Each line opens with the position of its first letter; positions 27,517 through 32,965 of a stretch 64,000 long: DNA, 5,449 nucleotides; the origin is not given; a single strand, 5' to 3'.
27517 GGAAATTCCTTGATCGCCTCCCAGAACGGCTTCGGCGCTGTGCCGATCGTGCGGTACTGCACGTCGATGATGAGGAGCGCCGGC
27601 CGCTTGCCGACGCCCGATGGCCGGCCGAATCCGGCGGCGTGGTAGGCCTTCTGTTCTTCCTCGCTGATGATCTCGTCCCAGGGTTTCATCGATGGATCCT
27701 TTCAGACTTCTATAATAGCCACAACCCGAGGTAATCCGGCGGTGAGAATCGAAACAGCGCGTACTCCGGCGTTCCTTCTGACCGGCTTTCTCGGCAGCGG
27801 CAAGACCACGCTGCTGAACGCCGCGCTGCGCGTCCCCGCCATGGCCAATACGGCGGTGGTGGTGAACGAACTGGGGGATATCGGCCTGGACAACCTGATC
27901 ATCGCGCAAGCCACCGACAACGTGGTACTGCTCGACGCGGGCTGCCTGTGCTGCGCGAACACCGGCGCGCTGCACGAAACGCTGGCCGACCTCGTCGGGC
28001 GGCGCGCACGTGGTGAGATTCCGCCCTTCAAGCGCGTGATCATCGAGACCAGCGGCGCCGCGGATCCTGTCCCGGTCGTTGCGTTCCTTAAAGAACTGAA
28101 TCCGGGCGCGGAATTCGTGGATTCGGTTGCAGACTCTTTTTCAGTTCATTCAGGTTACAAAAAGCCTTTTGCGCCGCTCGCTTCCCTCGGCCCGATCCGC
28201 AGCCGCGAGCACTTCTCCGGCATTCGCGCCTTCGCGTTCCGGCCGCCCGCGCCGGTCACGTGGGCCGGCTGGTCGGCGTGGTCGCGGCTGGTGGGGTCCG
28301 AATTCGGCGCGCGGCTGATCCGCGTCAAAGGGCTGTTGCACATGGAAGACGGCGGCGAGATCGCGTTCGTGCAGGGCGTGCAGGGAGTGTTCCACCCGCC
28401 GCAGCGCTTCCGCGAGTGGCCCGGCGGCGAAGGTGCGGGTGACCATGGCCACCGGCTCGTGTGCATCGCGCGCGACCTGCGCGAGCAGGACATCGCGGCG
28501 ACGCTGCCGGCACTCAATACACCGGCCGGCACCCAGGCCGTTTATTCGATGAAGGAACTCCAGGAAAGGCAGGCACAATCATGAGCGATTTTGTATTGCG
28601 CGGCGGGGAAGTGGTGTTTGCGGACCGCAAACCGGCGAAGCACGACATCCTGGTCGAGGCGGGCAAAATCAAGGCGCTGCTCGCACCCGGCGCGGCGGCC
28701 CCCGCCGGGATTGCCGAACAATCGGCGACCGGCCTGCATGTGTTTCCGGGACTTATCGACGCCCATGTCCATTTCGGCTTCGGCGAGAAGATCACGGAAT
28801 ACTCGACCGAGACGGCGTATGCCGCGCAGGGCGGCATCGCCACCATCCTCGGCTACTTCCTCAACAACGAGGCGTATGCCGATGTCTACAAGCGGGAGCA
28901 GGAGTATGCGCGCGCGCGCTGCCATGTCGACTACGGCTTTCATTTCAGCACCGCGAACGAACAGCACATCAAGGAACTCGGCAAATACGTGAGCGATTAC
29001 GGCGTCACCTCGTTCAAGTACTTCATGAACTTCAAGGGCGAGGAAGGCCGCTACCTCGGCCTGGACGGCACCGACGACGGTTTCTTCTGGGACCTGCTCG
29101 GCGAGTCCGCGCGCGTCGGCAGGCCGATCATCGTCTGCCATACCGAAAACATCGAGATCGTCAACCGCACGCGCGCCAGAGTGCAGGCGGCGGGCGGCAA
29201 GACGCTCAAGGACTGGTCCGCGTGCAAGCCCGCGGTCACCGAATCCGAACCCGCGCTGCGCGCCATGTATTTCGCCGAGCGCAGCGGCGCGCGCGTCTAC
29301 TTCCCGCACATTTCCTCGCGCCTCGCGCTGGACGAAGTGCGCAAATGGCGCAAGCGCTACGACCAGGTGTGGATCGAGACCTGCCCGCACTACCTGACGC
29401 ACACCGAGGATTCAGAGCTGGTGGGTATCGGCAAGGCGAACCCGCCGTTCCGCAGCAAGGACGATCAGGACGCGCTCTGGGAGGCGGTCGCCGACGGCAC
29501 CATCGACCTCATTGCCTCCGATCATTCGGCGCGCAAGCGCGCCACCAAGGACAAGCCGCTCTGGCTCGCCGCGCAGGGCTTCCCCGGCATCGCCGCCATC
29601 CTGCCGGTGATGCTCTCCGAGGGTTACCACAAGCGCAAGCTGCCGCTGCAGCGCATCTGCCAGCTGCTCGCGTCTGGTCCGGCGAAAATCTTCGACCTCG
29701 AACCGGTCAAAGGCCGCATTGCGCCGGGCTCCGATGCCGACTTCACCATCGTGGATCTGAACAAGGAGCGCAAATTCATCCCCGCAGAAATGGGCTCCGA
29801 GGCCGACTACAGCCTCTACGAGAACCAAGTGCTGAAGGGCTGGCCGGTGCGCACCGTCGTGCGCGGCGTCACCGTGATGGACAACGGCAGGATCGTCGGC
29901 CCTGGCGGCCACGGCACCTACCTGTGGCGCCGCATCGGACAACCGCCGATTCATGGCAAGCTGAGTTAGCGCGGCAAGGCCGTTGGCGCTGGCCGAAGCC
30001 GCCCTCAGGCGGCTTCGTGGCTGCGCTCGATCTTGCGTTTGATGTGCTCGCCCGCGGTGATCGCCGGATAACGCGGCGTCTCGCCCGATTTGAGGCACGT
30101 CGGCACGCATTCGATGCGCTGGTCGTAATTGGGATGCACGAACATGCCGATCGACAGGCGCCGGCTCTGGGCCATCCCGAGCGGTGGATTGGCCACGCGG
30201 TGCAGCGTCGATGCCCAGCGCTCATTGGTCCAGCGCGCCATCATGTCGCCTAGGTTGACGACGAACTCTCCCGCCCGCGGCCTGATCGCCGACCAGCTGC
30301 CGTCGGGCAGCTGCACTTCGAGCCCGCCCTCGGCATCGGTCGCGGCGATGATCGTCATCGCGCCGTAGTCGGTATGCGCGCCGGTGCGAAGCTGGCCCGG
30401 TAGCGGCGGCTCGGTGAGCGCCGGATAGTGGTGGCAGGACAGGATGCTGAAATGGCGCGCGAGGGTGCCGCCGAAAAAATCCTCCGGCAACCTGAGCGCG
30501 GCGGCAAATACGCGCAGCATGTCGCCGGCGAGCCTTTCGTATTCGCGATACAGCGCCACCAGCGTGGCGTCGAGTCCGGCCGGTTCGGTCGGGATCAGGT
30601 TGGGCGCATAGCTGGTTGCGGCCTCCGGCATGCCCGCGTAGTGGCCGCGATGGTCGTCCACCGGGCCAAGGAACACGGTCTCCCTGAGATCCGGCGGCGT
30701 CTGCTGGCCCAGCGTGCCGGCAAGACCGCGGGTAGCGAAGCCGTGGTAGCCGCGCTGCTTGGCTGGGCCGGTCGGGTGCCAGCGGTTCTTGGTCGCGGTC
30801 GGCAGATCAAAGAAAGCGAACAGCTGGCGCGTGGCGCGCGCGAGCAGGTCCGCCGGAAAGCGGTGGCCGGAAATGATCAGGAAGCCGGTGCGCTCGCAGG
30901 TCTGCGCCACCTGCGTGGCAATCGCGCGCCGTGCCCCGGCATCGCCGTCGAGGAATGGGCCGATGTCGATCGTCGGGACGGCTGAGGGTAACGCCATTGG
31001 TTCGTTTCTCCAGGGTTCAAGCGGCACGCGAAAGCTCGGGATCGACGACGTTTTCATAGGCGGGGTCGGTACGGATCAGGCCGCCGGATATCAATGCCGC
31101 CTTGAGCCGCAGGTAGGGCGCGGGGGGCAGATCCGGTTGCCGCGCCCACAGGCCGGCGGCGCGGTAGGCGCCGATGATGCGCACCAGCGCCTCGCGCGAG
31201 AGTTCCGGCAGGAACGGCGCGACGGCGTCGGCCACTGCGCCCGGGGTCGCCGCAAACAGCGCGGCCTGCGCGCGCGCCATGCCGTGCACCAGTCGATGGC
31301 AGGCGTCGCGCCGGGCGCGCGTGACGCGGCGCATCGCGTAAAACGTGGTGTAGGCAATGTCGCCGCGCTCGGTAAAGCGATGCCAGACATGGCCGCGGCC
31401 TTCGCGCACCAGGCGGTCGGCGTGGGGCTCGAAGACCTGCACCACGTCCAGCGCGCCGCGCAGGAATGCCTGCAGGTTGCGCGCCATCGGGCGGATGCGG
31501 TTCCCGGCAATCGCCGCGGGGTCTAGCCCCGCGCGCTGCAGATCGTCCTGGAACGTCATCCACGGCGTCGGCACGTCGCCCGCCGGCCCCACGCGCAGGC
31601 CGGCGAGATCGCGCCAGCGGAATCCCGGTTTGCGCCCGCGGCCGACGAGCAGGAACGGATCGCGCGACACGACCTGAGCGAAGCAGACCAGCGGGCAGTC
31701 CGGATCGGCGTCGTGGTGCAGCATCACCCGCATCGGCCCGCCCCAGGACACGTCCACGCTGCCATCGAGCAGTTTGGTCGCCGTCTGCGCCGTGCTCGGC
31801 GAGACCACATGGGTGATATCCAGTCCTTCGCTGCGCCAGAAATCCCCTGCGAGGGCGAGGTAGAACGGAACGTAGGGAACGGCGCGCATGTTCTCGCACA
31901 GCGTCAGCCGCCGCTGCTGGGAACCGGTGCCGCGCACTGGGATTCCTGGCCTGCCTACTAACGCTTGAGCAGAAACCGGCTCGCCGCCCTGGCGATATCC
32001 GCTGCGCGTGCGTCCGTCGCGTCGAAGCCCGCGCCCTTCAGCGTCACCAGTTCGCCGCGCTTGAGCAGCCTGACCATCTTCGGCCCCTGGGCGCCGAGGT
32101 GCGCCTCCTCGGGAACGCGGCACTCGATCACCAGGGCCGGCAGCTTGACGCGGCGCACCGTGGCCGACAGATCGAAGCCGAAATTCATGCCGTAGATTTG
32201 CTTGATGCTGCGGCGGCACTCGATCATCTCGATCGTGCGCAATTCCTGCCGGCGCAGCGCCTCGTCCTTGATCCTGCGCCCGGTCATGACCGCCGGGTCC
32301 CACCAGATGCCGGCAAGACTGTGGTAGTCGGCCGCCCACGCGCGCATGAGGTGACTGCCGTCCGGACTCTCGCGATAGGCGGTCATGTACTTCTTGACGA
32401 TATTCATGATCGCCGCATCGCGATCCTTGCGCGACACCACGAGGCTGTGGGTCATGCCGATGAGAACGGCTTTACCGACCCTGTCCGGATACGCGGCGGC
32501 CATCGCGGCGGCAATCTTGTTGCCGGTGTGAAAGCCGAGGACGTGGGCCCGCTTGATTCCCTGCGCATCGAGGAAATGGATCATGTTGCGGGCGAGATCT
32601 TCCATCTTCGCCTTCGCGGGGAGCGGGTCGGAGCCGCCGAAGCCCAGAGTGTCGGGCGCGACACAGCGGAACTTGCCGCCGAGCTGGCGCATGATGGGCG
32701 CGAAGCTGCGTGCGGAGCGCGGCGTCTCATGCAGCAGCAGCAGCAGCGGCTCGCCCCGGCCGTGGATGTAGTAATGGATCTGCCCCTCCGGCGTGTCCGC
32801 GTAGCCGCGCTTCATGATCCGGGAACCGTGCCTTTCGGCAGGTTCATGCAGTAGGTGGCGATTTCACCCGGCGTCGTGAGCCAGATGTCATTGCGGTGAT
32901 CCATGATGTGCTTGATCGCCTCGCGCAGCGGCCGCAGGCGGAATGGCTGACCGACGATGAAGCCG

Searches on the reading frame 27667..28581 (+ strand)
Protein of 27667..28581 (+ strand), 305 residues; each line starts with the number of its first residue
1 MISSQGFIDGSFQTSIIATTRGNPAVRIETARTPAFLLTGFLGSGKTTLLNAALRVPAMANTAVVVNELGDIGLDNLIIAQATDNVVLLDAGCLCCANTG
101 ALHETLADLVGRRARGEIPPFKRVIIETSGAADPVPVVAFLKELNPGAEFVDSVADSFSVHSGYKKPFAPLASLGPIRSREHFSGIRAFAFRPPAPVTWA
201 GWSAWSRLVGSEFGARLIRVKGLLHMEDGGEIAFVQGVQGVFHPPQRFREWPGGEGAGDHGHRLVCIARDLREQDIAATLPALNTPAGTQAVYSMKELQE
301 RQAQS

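Call 39: search_protein_families(library=pfam, max_evalue=0.00001, proteins=[window:27667-28581:+])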
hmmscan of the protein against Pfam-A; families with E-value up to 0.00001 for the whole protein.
window:27667-28581:+ (305 aa): 2 families
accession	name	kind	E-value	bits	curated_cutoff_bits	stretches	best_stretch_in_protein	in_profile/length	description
PF02492.25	cobW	-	5.1e-27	95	20.7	1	34-142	1-105/180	CobW/HypB/UreG, nucleotide-binding domain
PF07683.19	CobW_C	-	5.9e-14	52.1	22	1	186-281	1-91/94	Cobalamin synthesis protein cobW C-terminal domain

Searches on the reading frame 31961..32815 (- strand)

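Call 39: search_protein_families(library=pfam, max_evalue=0.00001, proteins=[window:31961-32815:-])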
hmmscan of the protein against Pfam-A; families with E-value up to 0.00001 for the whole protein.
window:31961-32815:- (285 aa): 1 family
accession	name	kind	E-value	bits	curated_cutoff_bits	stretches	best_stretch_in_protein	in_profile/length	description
PF00561.26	Abhydrolase_1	-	7.1e-14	52.5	25.8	1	23-129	1-110/245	alpha/beta hydrolase fold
